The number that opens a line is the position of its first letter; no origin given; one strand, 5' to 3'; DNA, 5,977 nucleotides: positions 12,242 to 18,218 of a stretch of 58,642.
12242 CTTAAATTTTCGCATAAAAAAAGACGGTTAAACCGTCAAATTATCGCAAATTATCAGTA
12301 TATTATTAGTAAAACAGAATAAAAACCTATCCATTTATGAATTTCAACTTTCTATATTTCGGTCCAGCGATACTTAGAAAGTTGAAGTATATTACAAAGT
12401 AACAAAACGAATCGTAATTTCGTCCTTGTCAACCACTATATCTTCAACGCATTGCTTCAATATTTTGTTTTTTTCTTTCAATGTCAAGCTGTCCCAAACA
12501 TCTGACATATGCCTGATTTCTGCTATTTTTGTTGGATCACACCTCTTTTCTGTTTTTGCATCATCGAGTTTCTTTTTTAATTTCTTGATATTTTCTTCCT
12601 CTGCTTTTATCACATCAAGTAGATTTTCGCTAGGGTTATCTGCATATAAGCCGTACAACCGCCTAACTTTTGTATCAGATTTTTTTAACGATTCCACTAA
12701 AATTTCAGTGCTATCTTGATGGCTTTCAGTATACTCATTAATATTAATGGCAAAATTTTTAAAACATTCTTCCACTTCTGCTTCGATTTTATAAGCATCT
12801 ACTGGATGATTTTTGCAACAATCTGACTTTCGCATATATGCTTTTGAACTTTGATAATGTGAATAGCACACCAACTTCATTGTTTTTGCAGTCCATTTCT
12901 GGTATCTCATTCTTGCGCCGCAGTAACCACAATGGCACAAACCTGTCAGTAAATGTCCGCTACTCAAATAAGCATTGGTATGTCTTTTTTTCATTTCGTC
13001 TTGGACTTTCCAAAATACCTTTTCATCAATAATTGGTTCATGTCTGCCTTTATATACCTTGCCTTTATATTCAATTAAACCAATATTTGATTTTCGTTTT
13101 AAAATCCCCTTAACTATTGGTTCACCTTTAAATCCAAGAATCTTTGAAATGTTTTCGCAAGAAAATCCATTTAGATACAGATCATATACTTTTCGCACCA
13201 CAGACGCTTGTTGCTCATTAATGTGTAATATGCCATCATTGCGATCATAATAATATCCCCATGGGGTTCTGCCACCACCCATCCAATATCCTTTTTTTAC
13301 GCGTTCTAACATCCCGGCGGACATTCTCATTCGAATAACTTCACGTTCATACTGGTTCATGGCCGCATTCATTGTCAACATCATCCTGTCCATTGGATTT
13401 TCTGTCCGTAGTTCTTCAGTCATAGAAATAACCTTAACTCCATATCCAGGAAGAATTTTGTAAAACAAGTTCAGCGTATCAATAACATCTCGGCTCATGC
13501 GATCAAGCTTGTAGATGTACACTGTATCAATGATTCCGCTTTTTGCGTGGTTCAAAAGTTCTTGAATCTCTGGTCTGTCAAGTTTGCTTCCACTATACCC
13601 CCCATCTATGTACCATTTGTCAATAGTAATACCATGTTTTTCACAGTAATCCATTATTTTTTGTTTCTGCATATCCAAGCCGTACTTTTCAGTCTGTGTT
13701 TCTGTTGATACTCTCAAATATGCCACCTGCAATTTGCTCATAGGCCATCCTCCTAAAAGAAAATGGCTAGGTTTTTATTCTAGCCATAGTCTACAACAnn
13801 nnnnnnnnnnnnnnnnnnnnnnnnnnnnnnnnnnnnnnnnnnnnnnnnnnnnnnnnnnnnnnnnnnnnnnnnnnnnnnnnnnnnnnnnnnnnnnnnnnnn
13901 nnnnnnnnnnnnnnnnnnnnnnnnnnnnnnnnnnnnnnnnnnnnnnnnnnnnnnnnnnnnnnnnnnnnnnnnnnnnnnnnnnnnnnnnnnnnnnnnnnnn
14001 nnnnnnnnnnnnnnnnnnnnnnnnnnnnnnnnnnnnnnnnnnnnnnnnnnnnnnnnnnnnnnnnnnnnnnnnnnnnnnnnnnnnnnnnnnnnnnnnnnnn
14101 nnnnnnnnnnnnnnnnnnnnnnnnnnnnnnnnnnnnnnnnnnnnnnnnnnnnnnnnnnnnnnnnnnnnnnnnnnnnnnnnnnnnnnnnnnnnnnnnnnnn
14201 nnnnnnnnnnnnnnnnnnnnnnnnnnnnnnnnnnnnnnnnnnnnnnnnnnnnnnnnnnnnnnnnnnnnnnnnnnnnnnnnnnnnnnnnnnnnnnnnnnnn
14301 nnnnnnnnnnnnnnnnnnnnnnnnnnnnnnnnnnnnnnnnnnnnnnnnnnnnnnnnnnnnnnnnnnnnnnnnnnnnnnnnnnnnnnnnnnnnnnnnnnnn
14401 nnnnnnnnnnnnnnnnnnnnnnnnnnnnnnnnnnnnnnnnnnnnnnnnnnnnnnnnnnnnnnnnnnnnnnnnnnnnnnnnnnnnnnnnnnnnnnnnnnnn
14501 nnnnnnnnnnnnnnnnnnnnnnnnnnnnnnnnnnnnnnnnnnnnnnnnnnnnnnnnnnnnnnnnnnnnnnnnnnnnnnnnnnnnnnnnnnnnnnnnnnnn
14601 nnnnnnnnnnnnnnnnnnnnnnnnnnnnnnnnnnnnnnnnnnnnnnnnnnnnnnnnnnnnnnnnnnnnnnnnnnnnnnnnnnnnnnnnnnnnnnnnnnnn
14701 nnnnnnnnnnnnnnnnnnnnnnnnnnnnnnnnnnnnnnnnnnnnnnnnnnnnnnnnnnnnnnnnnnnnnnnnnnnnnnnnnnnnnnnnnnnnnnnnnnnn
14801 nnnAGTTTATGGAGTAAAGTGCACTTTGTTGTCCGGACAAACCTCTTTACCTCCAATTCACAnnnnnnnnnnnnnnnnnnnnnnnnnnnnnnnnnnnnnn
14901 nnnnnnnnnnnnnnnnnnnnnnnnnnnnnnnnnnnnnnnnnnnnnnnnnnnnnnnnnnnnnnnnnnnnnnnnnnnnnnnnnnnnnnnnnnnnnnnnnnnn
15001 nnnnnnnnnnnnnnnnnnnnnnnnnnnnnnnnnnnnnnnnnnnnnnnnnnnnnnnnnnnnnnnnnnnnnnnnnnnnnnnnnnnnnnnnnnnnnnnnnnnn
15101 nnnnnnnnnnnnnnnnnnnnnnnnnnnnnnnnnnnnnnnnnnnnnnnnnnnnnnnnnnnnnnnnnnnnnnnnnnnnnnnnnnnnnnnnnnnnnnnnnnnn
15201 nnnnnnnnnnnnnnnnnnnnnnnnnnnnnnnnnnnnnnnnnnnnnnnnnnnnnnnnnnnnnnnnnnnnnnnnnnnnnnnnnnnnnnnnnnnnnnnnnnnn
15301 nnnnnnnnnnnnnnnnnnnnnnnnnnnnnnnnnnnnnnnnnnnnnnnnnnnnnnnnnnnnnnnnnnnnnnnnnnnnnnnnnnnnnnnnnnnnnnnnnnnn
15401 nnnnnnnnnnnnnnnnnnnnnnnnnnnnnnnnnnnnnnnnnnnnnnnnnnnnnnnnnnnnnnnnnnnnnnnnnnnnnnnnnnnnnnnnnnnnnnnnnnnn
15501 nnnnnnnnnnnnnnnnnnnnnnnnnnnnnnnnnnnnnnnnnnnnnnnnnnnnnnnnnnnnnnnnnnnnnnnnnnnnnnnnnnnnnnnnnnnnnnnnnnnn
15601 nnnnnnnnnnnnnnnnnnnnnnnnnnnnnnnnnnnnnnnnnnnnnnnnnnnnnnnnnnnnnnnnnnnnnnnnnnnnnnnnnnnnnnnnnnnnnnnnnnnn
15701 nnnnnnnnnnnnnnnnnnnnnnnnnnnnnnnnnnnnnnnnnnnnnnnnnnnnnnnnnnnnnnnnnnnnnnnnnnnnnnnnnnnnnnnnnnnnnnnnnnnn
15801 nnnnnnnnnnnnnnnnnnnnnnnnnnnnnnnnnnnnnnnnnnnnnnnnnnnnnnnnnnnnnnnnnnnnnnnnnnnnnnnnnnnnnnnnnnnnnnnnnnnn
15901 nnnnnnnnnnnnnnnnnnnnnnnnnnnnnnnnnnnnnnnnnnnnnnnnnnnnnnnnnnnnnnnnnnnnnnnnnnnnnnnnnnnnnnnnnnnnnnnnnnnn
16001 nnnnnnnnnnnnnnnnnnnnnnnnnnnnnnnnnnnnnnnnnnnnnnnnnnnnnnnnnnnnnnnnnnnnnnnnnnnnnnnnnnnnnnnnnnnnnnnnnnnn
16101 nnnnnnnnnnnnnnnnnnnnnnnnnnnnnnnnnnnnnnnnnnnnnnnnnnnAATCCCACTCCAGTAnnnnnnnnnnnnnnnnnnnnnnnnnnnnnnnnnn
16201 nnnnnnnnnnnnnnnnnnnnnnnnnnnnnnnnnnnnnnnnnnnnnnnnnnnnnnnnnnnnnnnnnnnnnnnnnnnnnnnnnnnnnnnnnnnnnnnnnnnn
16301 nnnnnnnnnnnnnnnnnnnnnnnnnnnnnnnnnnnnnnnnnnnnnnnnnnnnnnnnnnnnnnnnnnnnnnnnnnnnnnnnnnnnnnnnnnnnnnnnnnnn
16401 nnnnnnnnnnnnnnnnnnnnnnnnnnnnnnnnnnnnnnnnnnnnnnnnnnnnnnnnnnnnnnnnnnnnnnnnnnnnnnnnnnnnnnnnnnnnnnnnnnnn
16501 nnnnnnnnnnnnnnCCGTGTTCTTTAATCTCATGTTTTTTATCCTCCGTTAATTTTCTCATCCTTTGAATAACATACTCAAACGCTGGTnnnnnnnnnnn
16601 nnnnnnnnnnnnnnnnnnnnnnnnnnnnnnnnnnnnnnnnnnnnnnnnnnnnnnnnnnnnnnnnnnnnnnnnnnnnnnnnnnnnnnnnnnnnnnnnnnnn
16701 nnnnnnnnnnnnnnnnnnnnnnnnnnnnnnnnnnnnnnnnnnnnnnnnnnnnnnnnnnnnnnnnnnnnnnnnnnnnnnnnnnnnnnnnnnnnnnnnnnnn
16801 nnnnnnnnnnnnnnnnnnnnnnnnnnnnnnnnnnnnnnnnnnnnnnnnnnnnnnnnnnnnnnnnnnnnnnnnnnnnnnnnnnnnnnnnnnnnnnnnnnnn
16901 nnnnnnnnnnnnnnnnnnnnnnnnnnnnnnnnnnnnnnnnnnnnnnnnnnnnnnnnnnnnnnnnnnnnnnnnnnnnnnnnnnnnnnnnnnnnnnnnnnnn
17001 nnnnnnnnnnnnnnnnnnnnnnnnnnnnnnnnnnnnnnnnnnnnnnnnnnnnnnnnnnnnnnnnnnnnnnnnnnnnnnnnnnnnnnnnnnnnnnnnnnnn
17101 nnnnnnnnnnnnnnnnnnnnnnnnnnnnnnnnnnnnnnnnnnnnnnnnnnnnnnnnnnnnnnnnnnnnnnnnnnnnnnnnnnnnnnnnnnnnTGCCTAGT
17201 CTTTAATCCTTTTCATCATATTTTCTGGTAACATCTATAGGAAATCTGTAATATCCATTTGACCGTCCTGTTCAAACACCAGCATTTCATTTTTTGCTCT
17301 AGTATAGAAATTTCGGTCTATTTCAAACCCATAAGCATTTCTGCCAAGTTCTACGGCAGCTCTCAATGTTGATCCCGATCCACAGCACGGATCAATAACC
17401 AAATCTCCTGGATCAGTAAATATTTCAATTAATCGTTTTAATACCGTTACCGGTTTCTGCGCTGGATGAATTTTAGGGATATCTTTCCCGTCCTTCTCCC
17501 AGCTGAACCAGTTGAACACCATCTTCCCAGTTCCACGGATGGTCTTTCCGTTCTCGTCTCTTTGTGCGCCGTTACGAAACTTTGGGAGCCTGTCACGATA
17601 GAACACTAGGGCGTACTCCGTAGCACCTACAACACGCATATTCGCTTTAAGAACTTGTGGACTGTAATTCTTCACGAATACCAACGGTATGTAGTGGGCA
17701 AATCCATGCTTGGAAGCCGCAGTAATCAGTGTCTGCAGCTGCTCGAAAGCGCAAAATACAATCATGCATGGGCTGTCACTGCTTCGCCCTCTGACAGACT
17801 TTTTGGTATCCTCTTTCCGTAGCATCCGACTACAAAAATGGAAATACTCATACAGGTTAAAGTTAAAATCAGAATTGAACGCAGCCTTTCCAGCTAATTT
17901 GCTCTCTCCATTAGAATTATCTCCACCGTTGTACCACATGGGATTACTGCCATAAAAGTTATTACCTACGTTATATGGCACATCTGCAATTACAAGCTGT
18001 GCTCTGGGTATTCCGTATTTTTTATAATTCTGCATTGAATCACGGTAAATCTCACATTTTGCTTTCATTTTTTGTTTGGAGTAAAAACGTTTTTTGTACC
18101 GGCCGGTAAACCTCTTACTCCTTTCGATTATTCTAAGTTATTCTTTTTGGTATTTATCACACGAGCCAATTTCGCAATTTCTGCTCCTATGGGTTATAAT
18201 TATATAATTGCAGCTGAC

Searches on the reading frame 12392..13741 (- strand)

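Call 11: search_protein_families(library=phrogs, proteins=[window:12392-13741:-], max_evalue=0.001)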
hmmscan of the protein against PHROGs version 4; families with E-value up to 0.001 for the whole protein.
window:12392-13741:- (449 aa): 4 families
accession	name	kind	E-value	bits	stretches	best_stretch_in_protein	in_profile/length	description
phrog_95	-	integration and excision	1.2e-109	368.7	1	6-445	91-563/651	integrase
phrog_125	-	DNA, RNA and nucleotide metabolism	2.3e-44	152.8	1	3-253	20-251/254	DNA invertase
phrog_6620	-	integration and excision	1.8e-08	35.2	1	3-110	56-158/201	transposase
phrog_7701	-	DNA, RNA and nucleotide metabolism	7.8e-07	30.5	1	157-255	2-90/137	DNA invertase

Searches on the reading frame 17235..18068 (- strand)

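Call 12: search_protein_families(library=phrogs, proteins=[window:17235-18068:-], max_evalue=0.001)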
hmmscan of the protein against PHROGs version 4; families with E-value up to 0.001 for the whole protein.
window:17235-18068:- (277 aa): 10 families
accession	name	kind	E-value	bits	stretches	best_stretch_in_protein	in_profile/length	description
phrog_67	-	other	5.5e-50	172.2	1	19-263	137-344/743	DNA methyltransferase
phrog_3008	-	other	1.9e-26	93.8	1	171-264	115-213/244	DNA methyltransferase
phrog_498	-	other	4.2e-17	62.9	1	104-255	276-413/633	DNA methyltransferase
phrog_18293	-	other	6.7e-17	62.5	1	199-261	44-106/119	methyltransferase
phrog_6952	-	other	5.4e-14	53.4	1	198-261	111-174/181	DNA methyltransferase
phrog_23085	-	unknown function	3.3e-11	44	1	188-271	31-114/138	-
phrog_23148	-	unknown function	5.9e-08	33.9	1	198-257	82-141/165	-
phrog_16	-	DNA, RNA and nucleotide metabolism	1.1e-06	28.1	1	200-263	847-910/986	DNA helicase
phrog_18146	-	other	1.1e-05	25.5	1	206-252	54-101/452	DNA methyltransferase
phrog_8769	-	other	2.2e-05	25.2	1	213-256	4-47/71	methyltransferase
